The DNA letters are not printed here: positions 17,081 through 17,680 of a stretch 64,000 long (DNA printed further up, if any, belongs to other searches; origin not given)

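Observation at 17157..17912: Strongly promoted secreted Gly/Ala-rich peptide with a double-glycine-like motif, a hairpin, and a 3-TM partner protein: bacteriocin/immunity-like pair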

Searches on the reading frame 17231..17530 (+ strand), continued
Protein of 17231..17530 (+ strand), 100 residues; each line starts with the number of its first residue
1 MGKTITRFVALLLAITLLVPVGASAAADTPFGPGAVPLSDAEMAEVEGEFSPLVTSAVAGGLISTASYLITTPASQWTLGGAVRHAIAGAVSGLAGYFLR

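Call 29: search_protein_families(library=pfam, proteins=[P0012, P0016, P0017, P0019, P0024, P0025, P0026, P0027, P0028, P0033], max_evalue=0.1)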
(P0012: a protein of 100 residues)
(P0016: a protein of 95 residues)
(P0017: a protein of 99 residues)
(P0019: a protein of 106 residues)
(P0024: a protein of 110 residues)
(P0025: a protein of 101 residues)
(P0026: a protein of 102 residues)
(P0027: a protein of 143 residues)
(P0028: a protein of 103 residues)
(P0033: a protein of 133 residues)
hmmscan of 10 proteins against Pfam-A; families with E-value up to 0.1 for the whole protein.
P0012 (100 aa): 0 families

P0016 (95 aa): 0 families

P0017 (99 aa): 0 families

P0019 (106 aa): 2 families
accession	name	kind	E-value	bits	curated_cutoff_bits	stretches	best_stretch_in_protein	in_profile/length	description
PF10439.15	Bacteriocin_IIc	-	1.8e-05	25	27.1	1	43-104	7-58/59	Bacteriocin class II with double-glycine leader peptide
PF10247.14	Romo1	-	0.034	15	27.6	0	59-99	15-55/66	Reactive mitochondrial oxygen species modulator 1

P0024 (110 aa): 4 families
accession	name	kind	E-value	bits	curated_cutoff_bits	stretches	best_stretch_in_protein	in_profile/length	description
PF10439.15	Bacteriocin_IIc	-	0.0019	18.6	27.1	1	45-77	4-38/59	Bacteriocin class II with double-glycine leader peptide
PF13441.11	Gly-zipper_YMGG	-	0.011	15.8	28.9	1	65-108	5-40/45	YMGG-like Gly-zipper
PF13488.11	Gly-zipper_Omp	-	0.045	14.1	25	1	67-107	3-35/46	Glycine zipper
PF04369.19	Lactococcin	-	0.065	13.8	23.1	0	46-70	8-33/60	Lactococcin-like family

P0025 (101 aa): 2 families
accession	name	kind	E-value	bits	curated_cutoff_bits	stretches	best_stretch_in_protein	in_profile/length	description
PF24378.1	DUF7534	-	0.016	15.8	28.4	1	7-33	2-28/57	Family of unknown function (DUF7534)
PF10439.15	Bacteriocin_IIc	-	0.026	15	27.1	1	37-98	4-56/59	Bacteriocin class II with double-glycine leader peptide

P0026 (102 aa): 1 family
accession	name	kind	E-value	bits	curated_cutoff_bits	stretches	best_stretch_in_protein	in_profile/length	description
PF06072.16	Herpes_US9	-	0.014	15.7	23.7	0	5-24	33-52/61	Alphaherpesvirus tegument protein US9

P0027 (143 aa): 2 families
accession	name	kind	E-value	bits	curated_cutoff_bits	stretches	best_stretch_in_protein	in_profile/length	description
PF19994.4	GASH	-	0.051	13.2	27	1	9-57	40-87/398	GTPase-associated system helical domain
PF21526.2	PGRS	-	0.065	14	27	1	78-138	12-70/73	PGRS repeats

P0028 (103 aa): 0 families

P0033 (133 aa): 0 families

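Call 32: find_homologous_proteins(query=A6, max_evalue=0.01)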
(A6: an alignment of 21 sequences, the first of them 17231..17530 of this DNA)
Query A6 (21 sequences) (100 aa, profile of the alignment): 22 proteins with E <= 0.01 among 8000 candidates.
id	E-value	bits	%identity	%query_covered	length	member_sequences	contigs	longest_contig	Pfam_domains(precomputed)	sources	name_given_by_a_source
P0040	1.2e-34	136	45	69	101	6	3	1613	-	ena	-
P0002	8.8e-33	130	84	100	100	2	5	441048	-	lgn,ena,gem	-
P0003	3.5e-32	128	73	100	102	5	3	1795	-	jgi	-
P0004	2.3e-31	126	72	100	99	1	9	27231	-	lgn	-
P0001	7.1e-31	124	99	100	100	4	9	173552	-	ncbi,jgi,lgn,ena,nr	ncbi:MAG TPA: hypothetical protein GX008_07965 [Firmicutes bacterium]|jgi:hypothetical protein|nr:hy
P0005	1.1e-30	123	73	100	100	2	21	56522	-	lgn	-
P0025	2.7e-29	119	36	93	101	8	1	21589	-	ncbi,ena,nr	ncbi:MAG TPA: hypothetical protein GXZ85_01870 [Firmicutes bacterium]|nr:hypothetical protein [Bacil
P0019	1.1e-27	114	35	93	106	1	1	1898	-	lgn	-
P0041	7.2e-27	111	44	93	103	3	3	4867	-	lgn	-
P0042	1.3e-26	110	31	93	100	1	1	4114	-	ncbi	-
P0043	4.6e-26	109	38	77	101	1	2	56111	-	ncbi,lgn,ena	-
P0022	1.2e-25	107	38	47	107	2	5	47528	-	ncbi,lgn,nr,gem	ncbi:MAG TPA: hypothetical protein GX528_08090 [Firmicutes bacterium]|nr:hypothetical protein [Bacil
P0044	2.3e-25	106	42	70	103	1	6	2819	-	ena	-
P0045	2.4e-25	106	44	70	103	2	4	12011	-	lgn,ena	-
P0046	8.3e-25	104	31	93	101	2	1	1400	-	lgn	-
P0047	6.8e-24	102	31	92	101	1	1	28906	-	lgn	-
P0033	4.9e-22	96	39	57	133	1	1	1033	-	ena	-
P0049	1.5e-13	68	33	65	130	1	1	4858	-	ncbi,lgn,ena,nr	ncbi:MAG TPA: hypothetical protein ENI98_13070 [Gammaproteobacteria bacterium]|nr:hypothetical prote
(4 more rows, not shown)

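Call 33: find_encoding_contigs(protein=P0025, flank=5000, max_places=1)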
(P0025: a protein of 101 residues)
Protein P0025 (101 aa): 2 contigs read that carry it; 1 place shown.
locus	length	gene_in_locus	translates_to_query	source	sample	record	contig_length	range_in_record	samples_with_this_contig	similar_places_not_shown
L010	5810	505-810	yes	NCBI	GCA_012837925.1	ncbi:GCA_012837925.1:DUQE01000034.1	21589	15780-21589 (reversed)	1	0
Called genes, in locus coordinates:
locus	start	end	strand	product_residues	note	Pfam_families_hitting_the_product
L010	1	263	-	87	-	PF00155:Aminotran_1_2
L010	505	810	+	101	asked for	-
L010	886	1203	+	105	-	-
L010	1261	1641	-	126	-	PF08960:STIV_B116-like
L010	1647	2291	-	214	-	PF00485:PRK, PF01712:dNK (faint), PF13238:AAA_18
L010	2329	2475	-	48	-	-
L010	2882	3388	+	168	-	PF01965:DJ-1_PfpI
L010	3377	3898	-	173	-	PF08279:HTH_11, PF02829:3H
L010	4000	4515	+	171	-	-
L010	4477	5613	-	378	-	PF00248:Aldo_ket_red, PF13187:Fer4_9, PF13534:Fer4_17 (faint)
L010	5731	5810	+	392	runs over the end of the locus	PF02646:RmuC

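Call 34: find_encoding_contigs(protein=P0022, flank=5000, max_places=1)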
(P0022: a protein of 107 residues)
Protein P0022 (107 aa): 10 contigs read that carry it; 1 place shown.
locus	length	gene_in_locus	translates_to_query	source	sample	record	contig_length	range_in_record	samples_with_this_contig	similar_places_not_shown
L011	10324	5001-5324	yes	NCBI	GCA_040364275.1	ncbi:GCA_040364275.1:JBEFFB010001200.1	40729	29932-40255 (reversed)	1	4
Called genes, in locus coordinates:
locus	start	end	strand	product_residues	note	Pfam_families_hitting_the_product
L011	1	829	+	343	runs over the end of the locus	PF02653:BPD_transp_2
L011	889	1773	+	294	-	PF00532:Peripla_BP_1, PF13407:Peripla_BP_4, PF13377:Peripla_BP_3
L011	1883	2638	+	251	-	PF07090:GATase1_like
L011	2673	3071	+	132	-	PF05025:RbsD_FucU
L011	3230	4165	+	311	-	PF00005:ABC_tran, PF13304:AAA_21, PF13732:DrrA1-3_C (faint)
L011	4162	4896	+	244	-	PF01061:ABC2_membrane, PF12698:ABC2_membrane_3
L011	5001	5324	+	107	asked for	-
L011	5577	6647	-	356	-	-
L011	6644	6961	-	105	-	-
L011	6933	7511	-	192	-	PF04542:Sigma70_r2, PF08281:Sigma70_r4_2, PF04545:Sigma70_r4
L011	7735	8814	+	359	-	PF00155:Aminotran_1_2, PF00266:Aminotran_5 (weak)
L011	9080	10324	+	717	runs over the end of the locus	-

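Call 35: find_encoding_contigs(protein=P0043, flank=5000, max_places=1)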
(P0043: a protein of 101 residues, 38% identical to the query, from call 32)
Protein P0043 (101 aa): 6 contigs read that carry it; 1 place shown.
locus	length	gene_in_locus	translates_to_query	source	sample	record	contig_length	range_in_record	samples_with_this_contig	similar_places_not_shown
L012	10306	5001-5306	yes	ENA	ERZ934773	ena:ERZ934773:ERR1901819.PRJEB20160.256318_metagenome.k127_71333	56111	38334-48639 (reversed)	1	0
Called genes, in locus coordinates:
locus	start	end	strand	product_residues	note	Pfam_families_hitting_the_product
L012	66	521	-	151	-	-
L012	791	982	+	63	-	-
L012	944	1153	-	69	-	-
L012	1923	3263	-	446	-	PF02447:GntP_permease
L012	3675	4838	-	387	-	PF00155:Aminotran_1_2, PF00266:Aminotran_5, PF01041:DegT_DnrJ_EryC1, PF01053:Cys_Met_Meta_PP (faint)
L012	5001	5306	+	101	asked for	-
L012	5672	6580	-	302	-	PF00892:EamA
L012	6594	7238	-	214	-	PF00485:PRK, PF13238:AAA_18 (weak)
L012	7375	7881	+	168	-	PF01965:DJ-1_PfpI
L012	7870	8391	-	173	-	PF08279:HTH_11, PF02829:3H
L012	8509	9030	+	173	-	-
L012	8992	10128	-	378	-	PF00248:Aldo_ket_red, PF13183:Fer4_8 (faint), PF13187:Fer4_9 (weak), PF13534:Fer4_17 (weak)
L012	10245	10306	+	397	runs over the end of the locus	PF02646:RmuC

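Call 47: find_encoding_contigs(protein=P0047, flank=5000, max_places=1)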
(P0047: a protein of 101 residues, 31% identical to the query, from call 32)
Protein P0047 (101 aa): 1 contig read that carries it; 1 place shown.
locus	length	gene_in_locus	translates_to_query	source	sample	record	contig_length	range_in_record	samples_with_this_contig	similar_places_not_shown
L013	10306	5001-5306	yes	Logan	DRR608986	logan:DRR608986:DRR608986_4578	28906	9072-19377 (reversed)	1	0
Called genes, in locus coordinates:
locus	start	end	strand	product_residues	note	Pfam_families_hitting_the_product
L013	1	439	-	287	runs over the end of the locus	-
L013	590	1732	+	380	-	PF22020:RlmL_1st, PF13847:Methyltransf_31 (faint), PF02926:THUMP, PF01170:UPF0020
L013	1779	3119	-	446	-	PF02447:GntP_permease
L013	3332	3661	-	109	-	PF02595:Gly_kinase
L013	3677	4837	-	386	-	PF00155:Aminotran_1_2, PF00266:Aminotran_5, PF01041:DegT_DnrJ_EryC1, PF01053:Cys_Met_Meta_PP (weak)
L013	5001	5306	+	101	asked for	-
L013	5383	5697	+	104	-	-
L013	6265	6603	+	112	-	-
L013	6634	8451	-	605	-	PF02743:dCache_1, PF00672:HAMP, PF00015:MCPsignal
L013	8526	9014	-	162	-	PF01584:CheW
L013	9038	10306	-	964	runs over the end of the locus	PF13426:PAS_9, PF13185:GAF_2, PF00989:PAS, PF08448:PAS_4, PF13426:PAS_9, PF00990:GGDEF, PF13487:HD_5, PF01966:HD, +4 more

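Call 48: find_encoding_contigs(protein=P0045, flank=5000, max_places=1)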
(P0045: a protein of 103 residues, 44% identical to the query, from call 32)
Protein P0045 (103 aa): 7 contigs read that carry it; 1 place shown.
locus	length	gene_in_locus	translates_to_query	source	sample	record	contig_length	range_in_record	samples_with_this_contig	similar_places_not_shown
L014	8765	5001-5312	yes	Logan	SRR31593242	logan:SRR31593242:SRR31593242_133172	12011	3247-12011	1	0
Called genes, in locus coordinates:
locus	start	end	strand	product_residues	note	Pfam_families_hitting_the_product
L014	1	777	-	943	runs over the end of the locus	PF03714:PUD, PF02922:CBM_48, PF00128:Alpha-amylase (weak), PF21653:pulA_all-beta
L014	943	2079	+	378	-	PF22020:RlmL_1st, PF13847:Methyltransf_31 (faint), PF02926:THUMP, PF01170:UPF0020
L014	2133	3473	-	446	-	PF02447:GntP_permease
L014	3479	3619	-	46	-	-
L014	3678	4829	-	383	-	PF00155:Aminotran_1_2, PF00266:Aminotran_5, PF01041:DegT_DnrJ_EryC1, PF01053:Cys_Met_Meta_PP (weak)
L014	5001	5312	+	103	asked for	-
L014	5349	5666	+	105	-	-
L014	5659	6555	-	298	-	PF00892:EamA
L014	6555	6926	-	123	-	PF08960:STIV_B116-like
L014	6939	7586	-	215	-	PF00485:PRK, PF13238:AAA_18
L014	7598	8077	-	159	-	PF26273:Gly_zipper (weak)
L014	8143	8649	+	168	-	PF01965:DJ-1_PfpI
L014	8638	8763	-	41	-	?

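Call 49: find_encoding_contigs(protein=P0049, flank=5000, max_places=1)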
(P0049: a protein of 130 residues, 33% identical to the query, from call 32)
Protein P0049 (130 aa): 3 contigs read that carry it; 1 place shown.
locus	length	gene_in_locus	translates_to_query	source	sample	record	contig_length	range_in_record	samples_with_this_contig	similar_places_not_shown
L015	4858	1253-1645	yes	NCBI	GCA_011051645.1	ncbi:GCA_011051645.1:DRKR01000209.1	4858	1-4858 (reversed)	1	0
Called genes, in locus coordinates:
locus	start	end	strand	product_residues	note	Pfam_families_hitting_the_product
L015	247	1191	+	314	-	PF13557:Phenol_MetA_deg (weak)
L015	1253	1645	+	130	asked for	-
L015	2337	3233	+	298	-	-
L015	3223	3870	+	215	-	PF13529:Peptidase_C39_2 (weak), PF03412:Peptidase_C39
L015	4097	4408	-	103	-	PF13744:HTH_37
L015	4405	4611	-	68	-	PF05973:Gp49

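Call 62: predict_structure(alignment_id=A7)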
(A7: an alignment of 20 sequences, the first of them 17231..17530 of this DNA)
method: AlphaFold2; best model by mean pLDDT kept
length: 100 residues; sequences in the alignment: 20
mean_pLDDT: 76.3   pTM: 0.51
mean pLDDT of the five models: 76.3, 75.5, 75.2, 70.0, 69.9
residues with pLDDT >= 90: 21; 70-90: 44; 50-70: 32; < 50: 3
segments of 3 or more residues with pLDDT < 50: none
pLDDT, mean of each block of 10 residues (from residue 1): 63 67 52 70 71 84 92 92 89 81
secondary structure, 60 per line:
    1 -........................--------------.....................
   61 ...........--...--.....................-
elements in order: H2-25 H40-71 H79-99

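Call 64: search_solved_structures(query=A7, max_evalue=10)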
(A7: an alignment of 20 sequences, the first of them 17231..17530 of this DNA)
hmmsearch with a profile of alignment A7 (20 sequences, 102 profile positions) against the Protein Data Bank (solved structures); distinct sequences matched with E-value up to 10: 7.
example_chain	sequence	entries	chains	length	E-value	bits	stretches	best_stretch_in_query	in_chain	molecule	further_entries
7xsa_E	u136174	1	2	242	0.066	16.4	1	4-36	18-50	Spike protein S1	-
7xsb_E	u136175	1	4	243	0.066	16.4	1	4-36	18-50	Spike protein S1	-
9l94_Q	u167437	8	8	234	0.29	14.3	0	22-58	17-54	Large ribosomal subunit protein eL32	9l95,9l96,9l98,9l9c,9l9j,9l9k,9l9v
4xgn_A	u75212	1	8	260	0.45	13.7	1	3-66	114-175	3-hydroxyacyl-CoA dehydrogenase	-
7fdp_A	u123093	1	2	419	0.54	13.4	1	68-96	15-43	Insecticidal protein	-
6kgx_C2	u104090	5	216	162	1.1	12.4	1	39-76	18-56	C-phycocyanin alpha subunit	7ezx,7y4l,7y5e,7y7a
2hes_X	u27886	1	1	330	1.7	11.8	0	51-90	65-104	Ydr267cp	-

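Call 65: search_protein_families(library=pfam, alignment_id=A7, max_evalue=1)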
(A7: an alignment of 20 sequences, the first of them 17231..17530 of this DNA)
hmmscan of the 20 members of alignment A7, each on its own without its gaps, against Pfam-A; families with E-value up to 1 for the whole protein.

A. member 1, window:17231-17530:+ (100 aa): 1 family
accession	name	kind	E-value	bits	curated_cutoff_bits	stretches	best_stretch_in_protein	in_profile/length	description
PF15522.11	Ntox14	-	0.13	12.1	25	1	47-95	51-99/218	Novel toxin 14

B. families by the number of members that match (of 20 scanned): 13 families
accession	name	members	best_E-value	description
PF10439.15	Bacteriocin_IIc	5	1.8e-05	Bacteriocin class II with double-glycine leader peptide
PF24378.1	DUF7534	3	0.016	Family of unknown function (DUF7534)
PF15522.11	Ntox14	2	0.13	Novel toxin 14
PF03631.20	Virul_fac_BrkB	1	0.0042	Virulence factor BrkB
PF04369.19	Lactococcin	1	0.011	Lactococcin-like family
PF22285.2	DUF6962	1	0.016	Family of unknown function (DUF6962)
PF10247.14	Romo1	1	0.034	Reactive mitochondrial oxygen species modulator 1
PF10233.14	Cg6151-P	1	0.067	Uncharacterized conserved protein CG6151-P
PF13986.11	DUF4224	1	0.1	Domain of unknown function (DUF4224)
PF18348.7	SH3_16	1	0.11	Bacterial dipeptidyl-peptidase Sh3 domain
PF17724.6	DUF5568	1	0.4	Family of unknown function (DUF5568)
PF11654.13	NCE101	1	0.51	Non-classical export protein 1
PF00153.32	Mito_carr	1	0.8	Mitochondrial carrier protein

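Call 66: fold_search(model_id=the predicted structure, library=pdb)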
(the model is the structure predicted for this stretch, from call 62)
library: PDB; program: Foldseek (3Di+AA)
matches with E <= 10: 53; with E <= 0.001: 0
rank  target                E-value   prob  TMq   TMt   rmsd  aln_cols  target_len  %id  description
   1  7s3d_F                1.3e+00  0.15  0.29  0.25   5.9        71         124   25  Structure of photosystem I with bound ferredoxin from Synechococcus sp. PCC 7335 acclimated to far-red light (released 2021-11-24)
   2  7v2h_g                1.3e+00  0.14  0.28  0.24   8.7        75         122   17  Active state complex I from DQ-NADH dataset (released 2022-03-02)
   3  7a0g_III              1.4e+00  0.13  0.23  0.10   7.0        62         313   21  Structure of the SmhB pore of the tripartite alpha-pore forming toxin, Smh, from Serratia marcescens. (released 2021-03-31)
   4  8b6h_EG               2.0e+00  0.14  0.29  0.29   6.1        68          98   16  Cryo-EM structure of cytochrome c oxidase dimer (complex IV) from respiratory supercomplex of Tetrahymena thermophila (released 2023-03-29)
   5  7a0g_HHH              2.6e+00  0.10  0.26  0.11   7.5        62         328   24  Structure of the SmhB pore of the tripartite alpha-pore forming toxin, Smh, from Serratia marcescens. (released 2021-03-31)
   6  8gym_Z1               2.8e+00  0.20  0.32  0.33   6.6        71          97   14  Cryo-EM structure of Tetrahymena thermophila respiratory mega-complex MC IV2+(I+III2+II)2 (released 2023-06-14)
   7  7a0g_FFF              2.8e+00  0.09  0.24  0.11   7.0        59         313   24  Structure of the SmhB pore of the tripartite alpha-pore forming toxin, Smh, from Serratia marcescens. (released 2021-03-31)
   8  6yj4_d                3.0e+00  0.15  0.29  0.39   4.1        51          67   29  Structure of Yarrowia lipolytica complex I at 2.7 A (released 2020-08-12)
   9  8ud1_1d               3.6e+00  0.08  0.27  0.24   8.6        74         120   18  High resolution in-situ structure of complex I in respiratory supercomplex (composite) (released 2024-06-19)
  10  6h2f_F                3.6e+00  0.07  0.21  0.10   7.6        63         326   22  Structure of the pre-pore AhlB of the tripartite alpha-pore forming toxin, AHL, from Aeromonas hydrophila. (released 2019-07-10)
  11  5sv0_F                3.9e+00  0.12  0.28  0.16   4.5        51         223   25  Structure of the ExbB/ExbD complex from E. coli at pH 7.0 (released 2016-09-28)
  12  8ueo_1d               3.9e+00  0.07  0.27  0.24   8.6        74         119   19  In-situ complex I (Active-Apo) (released 2024-06-19)
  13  7a0g_DDD              3.9e+00  0.07  0.23  0.10   7.2        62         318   22  Structure of the SmhB pore of the tripartite alpha-pore forming toxin, Smh, from Serratia marcescens. (released 2021-03-31)
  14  9fsm_A                4.1e+00  0.28  0.38  0.18   3.1        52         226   21  Cryo-EM structure of the decameric TraT surface exclusion lipoprotein from Klebsiella pneumoniae (pKpQIL plasmid) (released 2024-12-11)
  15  6grj_I                4.1e+00  0.07  0.22  0.10   7.1        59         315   24  Structure of the AhlB pore of the tripartite alpha-pore forming toxin, AHL, from Aeromonas hydrophila. (released 2019-07-03)
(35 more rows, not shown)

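Call 73: find_encoding_contigs(protein=P0028, flank=5000, max_places=2)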
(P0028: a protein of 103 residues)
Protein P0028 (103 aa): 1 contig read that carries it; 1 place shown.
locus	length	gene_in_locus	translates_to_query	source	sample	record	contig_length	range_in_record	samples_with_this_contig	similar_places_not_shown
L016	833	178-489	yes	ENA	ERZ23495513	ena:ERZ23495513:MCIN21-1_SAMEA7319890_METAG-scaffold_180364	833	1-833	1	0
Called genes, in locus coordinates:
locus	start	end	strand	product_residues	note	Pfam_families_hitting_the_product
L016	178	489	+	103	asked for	-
